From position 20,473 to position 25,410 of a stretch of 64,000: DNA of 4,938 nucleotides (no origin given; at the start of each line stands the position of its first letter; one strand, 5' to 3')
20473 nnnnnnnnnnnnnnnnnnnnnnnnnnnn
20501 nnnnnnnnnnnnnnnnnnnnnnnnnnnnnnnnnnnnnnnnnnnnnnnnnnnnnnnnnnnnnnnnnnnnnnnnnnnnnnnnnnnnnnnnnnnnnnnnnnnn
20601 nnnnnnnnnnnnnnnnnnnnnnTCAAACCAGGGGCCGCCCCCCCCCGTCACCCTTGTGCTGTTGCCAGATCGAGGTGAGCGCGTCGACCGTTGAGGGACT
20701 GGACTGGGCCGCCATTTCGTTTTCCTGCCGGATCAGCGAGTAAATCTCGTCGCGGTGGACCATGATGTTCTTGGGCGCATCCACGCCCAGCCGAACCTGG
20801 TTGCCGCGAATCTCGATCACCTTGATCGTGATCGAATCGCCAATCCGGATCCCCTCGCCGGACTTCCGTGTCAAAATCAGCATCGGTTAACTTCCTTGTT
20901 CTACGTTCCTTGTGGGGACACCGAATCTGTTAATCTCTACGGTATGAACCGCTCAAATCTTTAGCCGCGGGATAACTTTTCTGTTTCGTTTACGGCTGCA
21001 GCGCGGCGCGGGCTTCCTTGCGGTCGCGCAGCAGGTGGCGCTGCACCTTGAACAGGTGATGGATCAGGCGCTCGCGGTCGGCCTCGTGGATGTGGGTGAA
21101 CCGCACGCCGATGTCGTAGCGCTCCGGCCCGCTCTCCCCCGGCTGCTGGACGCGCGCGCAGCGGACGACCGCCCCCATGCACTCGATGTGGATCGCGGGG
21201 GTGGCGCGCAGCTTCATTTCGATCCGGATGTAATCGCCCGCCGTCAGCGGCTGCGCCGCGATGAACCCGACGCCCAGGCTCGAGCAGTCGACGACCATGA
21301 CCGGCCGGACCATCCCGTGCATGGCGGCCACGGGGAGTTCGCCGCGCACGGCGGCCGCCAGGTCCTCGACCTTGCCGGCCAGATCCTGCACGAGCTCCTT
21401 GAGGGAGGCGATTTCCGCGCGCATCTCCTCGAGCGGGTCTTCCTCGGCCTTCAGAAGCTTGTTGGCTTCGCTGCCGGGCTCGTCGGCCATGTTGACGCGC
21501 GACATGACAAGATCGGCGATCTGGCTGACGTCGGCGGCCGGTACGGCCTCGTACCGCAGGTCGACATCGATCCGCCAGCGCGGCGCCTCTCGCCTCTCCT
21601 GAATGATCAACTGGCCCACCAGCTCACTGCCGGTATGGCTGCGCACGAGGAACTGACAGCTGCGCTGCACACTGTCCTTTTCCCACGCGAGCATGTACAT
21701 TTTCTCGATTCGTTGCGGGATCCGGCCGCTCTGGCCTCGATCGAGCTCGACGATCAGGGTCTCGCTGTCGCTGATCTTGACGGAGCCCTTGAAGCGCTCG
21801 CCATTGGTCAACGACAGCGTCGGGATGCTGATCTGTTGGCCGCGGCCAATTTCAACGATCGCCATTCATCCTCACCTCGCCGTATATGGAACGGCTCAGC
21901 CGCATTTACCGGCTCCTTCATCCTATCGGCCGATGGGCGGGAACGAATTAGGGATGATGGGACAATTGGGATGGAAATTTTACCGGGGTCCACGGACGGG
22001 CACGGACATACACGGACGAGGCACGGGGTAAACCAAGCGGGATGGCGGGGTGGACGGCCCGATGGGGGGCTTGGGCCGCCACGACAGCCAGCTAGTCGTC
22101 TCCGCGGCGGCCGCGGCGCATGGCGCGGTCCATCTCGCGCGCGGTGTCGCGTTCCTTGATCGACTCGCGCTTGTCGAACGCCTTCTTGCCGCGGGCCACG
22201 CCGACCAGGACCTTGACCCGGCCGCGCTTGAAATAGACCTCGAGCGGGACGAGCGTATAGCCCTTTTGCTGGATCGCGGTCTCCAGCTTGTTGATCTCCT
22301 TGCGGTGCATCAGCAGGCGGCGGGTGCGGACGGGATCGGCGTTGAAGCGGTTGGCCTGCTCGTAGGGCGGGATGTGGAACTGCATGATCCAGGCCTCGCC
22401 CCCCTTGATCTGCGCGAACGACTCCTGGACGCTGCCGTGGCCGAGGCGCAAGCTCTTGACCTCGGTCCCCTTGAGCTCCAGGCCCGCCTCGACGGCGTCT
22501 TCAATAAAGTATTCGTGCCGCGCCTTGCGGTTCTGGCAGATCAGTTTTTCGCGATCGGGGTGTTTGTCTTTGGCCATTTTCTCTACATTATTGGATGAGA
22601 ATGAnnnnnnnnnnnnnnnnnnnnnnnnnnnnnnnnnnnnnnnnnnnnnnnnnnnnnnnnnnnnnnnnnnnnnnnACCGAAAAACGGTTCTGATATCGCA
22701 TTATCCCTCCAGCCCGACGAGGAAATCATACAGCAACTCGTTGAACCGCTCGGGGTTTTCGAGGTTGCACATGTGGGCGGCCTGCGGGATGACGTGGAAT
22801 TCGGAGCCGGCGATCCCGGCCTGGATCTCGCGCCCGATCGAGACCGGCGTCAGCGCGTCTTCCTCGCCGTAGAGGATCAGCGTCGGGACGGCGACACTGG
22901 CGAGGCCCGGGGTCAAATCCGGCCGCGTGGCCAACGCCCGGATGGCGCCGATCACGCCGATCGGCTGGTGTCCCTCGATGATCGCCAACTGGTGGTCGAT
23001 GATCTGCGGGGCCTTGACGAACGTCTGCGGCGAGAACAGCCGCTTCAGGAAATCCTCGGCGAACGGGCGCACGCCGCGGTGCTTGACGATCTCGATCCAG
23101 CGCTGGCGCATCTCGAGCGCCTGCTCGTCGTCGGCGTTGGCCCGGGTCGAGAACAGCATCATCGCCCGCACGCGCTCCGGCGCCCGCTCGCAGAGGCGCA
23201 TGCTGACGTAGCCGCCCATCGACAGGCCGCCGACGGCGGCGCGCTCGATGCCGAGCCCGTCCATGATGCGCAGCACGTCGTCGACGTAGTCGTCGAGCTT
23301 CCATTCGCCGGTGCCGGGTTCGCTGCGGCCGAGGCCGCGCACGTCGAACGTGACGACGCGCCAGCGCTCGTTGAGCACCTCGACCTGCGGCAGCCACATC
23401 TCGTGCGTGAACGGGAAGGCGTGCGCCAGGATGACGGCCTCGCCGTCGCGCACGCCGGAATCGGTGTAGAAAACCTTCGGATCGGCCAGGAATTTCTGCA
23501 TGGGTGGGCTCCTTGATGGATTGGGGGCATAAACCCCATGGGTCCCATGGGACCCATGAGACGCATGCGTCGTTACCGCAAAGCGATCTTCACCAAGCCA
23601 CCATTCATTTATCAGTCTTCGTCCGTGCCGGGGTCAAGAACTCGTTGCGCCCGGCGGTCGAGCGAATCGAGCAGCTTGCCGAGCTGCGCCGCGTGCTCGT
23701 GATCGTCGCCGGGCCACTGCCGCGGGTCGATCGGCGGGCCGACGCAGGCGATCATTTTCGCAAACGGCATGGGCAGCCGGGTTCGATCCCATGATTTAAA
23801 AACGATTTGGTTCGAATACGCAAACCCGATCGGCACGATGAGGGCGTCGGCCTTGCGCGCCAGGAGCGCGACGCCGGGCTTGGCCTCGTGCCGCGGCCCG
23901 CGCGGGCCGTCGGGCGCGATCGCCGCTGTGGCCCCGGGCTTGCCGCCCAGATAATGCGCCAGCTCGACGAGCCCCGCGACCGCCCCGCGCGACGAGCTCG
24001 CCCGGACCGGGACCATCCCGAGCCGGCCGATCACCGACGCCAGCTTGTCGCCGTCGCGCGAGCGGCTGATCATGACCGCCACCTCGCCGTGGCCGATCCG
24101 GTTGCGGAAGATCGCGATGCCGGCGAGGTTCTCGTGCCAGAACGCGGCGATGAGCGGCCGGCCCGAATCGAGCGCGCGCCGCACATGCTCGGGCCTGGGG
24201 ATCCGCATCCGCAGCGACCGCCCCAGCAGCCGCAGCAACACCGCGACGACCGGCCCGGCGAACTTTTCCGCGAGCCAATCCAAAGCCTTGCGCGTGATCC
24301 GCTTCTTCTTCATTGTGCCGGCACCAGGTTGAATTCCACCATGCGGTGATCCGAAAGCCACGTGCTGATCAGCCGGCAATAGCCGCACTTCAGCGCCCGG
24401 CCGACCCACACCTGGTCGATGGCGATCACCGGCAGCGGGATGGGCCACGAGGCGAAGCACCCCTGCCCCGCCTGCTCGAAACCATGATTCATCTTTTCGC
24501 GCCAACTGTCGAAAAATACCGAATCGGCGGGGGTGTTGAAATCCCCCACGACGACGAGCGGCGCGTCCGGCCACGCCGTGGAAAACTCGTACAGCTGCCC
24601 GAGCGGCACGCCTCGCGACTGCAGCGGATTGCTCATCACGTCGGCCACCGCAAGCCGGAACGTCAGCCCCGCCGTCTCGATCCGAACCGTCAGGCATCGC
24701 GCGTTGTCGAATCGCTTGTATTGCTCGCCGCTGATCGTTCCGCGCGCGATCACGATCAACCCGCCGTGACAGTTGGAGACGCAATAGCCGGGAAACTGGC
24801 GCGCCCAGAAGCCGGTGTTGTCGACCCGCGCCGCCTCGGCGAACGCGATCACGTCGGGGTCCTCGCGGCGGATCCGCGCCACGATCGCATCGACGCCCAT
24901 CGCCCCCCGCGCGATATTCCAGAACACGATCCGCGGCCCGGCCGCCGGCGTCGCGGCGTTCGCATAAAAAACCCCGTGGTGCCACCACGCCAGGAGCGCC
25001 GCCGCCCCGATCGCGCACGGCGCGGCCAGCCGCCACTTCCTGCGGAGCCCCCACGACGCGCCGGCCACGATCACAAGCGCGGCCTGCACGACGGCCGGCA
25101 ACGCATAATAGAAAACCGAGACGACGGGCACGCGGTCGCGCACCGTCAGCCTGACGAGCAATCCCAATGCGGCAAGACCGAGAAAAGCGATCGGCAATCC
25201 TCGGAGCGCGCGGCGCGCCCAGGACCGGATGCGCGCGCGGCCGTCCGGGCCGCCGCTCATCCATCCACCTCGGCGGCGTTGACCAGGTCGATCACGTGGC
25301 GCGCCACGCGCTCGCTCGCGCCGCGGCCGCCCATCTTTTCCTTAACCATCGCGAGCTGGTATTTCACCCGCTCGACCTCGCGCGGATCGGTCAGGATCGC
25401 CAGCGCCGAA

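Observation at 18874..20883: csrA-fliW module sits directly upstream of two pilin-like genes whose leaders carry CsrA-consensus sites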

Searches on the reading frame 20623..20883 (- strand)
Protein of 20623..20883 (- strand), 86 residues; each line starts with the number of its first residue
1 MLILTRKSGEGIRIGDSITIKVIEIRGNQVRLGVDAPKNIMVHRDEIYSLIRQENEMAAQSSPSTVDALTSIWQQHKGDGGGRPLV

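Call 3: search_protein_families(library=pfam, proteins=[window:20623-20883:-], max_evalue=0.01)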
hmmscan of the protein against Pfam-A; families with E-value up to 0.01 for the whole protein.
window:20623-20883:- (86 aa): 1 family
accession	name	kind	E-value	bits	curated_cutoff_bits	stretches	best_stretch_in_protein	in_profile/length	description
PF02599.21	CsrA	-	8.5e-24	83.7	27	1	1-51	1-51/53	Global regulator protein family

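Call 40: search_protein_families(library=ncbifam, proteins=[window:20623-20883:-], max_evalue=0.01)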
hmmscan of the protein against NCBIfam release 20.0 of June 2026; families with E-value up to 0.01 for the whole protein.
window:20623-20883:- (86 aa): 3 families
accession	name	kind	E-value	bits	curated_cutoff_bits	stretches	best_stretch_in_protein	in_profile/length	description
NF002469.0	PRK01712.1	equivalog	2.8e-28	97.7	73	1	1-61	1-61/65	carbon storage regulator CsrA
TIGR00202.1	csrA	equivalog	7.8e-28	96.5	70.1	1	1-67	1-67/69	carbon storage regulator CsrA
NF001844.0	PRK00568.1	equivalog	1.2e-16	60.6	106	1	1-65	1-65/76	carbon storage regulator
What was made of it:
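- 20623..20883 (-): csrA (86 aa), of the FliW-partnered type with a C-terminal extension and Asn55. Pfam and NCBIfam CsrA (calls 3, 40).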

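Call 78: search_solved_structures(query=window:20623-20883:-, max_evalue=0.00001, show_alignments=2)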
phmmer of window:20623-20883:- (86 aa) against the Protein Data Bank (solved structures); distinct sequences matched with E-value up to 0.00001: 9.
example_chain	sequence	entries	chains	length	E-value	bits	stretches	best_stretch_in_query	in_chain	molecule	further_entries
1t3o_A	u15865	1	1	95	9.6e-18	67.4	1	1-71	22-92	Carbon storage regulator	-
5dmb_D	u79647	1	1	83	5.5e-17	64.9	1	2-78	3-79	Carbon storage regulator homolog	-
1y00_A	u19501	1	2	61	8e-17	64.4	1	1-57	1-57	Carbon storage regulator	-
5z38_F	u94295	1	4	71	1.2e-16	63.9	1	1-57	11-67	wild type CsrA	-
1vpz_A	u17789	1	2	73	1.3e-16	63.7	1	1-57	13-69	Carbon storage regulator homolog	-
2bti_A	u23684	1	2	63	1.3e-16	63.7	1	1-56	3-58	CARBON STORAGE REGULATOR HOMOLOG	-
7yr6_E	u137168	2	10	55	2.3e-16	63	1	1-54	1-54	Translational regulator CsrA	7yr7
2jpp_A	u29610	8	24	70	9.4e-16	61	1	1-52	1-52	Translational repressor | Carbon storage regulator homolog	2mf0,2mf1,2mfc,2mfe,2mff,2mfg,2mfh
5z38_E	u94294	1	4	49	2.2e-12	50.3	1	1-44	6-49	Truncated-CsrA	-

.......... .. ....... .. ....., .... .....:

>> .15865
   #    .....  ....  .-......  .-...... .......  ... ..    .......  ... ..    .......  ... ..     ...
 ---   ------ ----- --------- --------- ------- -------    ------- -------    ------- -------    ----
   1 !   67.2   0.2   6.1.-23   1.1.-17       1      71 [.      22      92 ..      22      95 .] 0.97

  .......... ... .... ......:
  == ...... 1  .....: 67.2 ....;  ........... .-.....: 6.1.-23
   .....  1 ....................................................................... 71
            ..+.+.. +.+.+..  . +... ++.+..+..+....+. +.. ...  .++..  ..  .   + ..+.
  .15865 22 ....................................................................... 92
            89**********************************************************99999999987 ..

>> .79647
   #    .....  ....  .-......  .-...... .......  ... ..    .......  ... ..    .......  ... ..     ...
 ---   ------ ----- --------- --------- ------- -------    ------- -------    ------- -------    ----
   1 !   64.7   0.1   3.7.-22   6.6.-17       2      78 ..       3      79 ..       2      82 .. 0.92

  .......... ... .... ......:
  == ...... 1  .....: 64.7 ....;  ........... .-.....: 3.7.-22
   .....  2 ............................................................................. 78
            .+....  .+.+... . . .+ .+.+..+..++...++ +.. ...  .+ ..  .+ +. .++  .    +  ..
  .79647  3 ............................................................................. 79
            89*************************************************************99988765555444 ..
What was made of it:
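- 20623..20883 (-): Aligns to B. subtilis CsrA 1t3o through residue 71, and to Geobacillus CsrA from the FliW complex 5dmb (call 78).
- On FliW-CsrA partner-switch module: The alignment to B. subtilis 1t3o runs through residue 71 (call 78).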

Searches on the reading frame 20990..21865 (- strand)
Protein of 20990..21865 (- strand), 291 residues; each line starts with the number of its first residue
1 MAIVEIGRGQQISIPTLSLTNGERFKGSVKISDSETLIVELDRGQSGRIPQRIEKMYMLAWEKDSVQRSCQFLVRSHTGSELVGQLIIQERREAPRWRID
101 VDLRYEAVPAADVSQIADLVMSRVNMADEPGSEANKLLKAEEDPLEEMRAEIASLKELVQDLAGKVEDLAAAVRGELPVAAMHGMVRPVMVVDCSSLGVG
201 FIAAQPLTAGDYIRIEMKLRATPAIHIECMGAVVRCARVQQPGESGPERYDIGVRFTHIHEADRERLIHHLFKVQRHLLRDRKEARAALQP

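Call 3: search_protein_families(library=pfam, proteins=[window:20990-21865:-], max_evalue=0.01)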
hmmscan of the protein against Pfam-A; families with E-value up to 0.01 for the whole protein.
window:20990-21865:- (291 aa): 1 family
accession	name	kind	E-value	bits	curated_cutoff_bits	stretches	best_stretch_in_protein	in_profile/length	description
PF07238.19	PilZ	-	3.3e-09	37.4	22.5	1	187-272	24-101/102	PilZ domain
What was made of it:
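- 20990..21865 (-): PilZ-domain protein (291 aa) upstream of csrA. Present in 6 of 9 linked loci. Pfam PilZ, E = 3.3e-09 (call 3).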

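Call 40: search_protein_families(library=ncbifam, proteins=[window:20990-21865:-], max_evalue=0.01)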
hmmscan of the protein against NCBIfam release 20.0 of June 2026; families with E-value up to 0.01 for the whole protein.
window:20990-21865:- (291 aa): 1 family
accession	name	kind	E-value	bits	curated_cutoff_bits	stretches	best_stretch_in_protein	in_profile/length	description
TIGR02266.1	gmx_TIGR02266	paralog_domain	0.003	17.7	68.7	1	198-269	27-93/96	TIGR02266 family protein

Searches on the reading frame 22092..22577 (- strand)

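Call 3: search_protein_families(library=pfam, proteins=[window:22092-22577:-], max_evalue=0.01)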
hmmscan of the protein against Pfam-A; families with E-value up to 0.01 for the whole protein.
window:22092-22577:- (161 aa): 1 family
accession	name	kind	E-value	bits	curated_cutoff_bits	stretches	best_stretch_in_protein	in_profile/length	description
PF01668.23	SmpB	-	7.8e-61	204.6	27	1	13-154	1-142/143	SmpB protein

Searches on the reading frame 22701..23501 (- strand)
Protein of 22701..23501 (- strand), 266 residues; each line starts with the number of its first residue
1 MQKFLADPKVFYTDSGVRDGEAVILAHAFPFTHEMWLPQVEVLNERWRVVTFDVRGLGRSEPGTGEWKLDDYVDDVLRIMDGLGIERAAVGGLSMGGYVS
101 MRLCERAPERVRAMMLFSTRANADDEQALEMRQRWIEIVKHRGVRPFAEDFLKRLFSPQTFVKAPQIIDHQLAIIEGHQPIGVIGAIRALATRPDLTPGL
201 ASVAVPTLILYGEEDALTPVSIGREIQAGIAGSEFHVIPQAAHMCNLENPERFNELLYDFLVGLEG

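Call 56: search_protein_families(library=pfam, proteins=[window:22701-23501:-], max_evalue=0.0001)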
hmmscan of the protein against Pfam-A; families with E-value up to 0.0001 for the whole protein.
window:22701-23501:- (266 aa): 4 families
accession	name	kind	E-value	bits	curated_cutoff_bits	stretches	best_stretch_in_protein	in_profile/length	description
PF00561.26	Abhydrolase_1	-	1.5e-29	103.9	25.8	1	22-250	2-245/245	alpha/beta hydrolase fold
PF12697.13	Abhydrolase_6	-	1e-20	75.8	26.3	1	23-255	1-216/217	Alpha/beta hydrolase family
PF12146.15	Hydrolase_4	-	1.1e-16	61.3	27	1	46-248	31-237/239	Serine aminopeptidase, S33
PF03096.20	Ndr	-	4.3e-08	32.7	23.3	1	69-263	82-278/283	Ndr family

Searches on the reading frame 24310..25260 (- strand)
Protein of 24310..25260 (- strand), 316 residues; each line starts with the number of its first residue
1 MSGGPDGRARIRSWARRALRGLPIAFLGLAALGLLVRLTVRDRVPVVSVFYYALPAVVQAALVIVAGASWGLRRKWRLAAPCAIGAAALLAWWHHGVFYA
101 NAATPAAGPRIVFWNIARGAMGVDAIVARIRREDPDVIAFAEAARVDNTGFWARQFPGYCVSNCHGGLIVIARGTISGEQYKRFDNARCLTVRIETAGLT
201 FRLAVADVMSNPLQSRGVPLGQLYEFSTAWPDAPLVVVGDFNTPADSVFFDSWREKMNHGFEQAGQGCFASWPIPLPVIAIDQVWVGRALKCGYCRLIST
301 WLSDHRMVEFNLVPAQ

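Call 56: search_protein_families(library=pfam, proteins=[window:24310-25260:-], max_evalue=0.0001)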
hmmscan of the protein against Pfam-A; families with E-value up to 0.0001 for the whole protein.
window:24310-25260:- (316 aa): 1 family
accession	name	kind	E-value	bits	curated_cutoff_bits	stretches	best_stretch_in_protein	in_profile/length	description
PF03372.29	Exo_endo_phos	-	5.4e-15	56.2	24.5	1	114-305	3-225/225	Endonuclease/Exonuclease/phosphatase family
